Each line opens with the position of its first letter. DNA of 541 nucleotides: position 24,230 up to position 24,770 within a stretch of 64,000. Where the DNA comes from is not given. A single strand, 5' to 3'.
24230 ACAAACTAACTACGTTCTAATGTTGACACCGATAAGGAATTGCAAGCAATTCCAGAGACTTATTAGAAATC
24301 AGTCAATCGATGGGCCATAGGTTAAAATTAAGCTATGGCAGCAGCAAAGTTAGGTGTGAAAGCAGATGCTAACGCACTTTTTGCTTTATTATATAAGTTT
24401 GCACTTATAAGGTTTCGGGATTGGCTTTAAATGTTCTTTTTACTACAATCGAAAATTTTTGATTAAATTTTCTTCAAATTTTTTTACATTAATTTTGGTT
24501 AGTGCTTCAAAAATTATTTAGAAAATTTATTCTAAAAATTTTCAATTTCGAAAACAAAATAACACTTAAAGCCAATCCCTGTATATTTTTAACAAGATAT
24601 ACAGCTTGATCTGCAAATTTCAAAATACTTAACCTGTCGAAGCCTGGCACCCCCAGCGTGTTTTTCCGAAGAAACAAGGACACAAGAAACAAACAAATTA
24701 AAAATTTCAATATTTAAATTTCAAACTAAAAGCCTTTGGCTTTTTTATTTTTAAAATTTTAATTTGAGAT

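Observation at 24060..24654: The tmRNA is ~595 nt, far longer than usual, and contains an AT-rich ~140-nt internal segment closed by a 19-bp long-range helix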

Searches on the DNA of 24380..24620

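Call 63: search_rna_families(source=window, start=24380, end=24620, threshold=evalue, max_evalue=10)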
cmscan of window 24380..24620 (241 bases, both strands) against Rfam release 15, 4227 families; matches with E-value up to 10: 7.
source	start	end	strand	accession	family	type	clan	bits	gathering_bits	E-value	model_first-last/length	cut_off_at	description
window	24392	24579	-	RF04088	MIR812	Gene; miRNA;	-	21.4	80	2.2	24-205/205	no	MIR812 microRNA precursor family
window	24414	24581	-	RF04174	MIR4208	Gene; miRNA;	-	20.1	140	0.74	1-191/191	no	MIR4208 microRNA precursor family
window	24416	24582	+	RF04127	MIR8007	Gene; miRNA;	-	13.9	195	2.1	1-226/226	no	MIR8007 microRNA precursor family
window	24415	24579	-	RF04127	MIR8007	Gene; miRNA;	-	13.4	195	2.7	1-226/226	no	MIR8007 microRNA precursor family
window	24417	24579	+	RF04097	MIR2630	Gene; miRNA;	-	13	144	2.8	22-207/229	no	MIR2630 microRNA precursor family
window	24417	24579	-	RF04097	MIR2630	Gene; miRNA;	-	12.4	144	4.1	22-207/229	no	MIR2630 microRNA precursor family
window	24400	24449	+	RF01934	bxd_6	Gene; lncRNA;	-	11.2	50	9.4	42-93/93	no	Bithoraxoid conserved region 6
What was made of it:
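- On Group I intron in tmRNA: No Rfam intron match at E <= 10 (call 63).
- No Rfam intron family matches even at E <= 10; the only matches are meaningless ones to long-hairpin plant miRNA precursors (call 63).
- Tried and rejected: A permissive Rfam search of the insert gave only sub-threshold matches to long-hairpin plant miRNA precursors (call 63).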
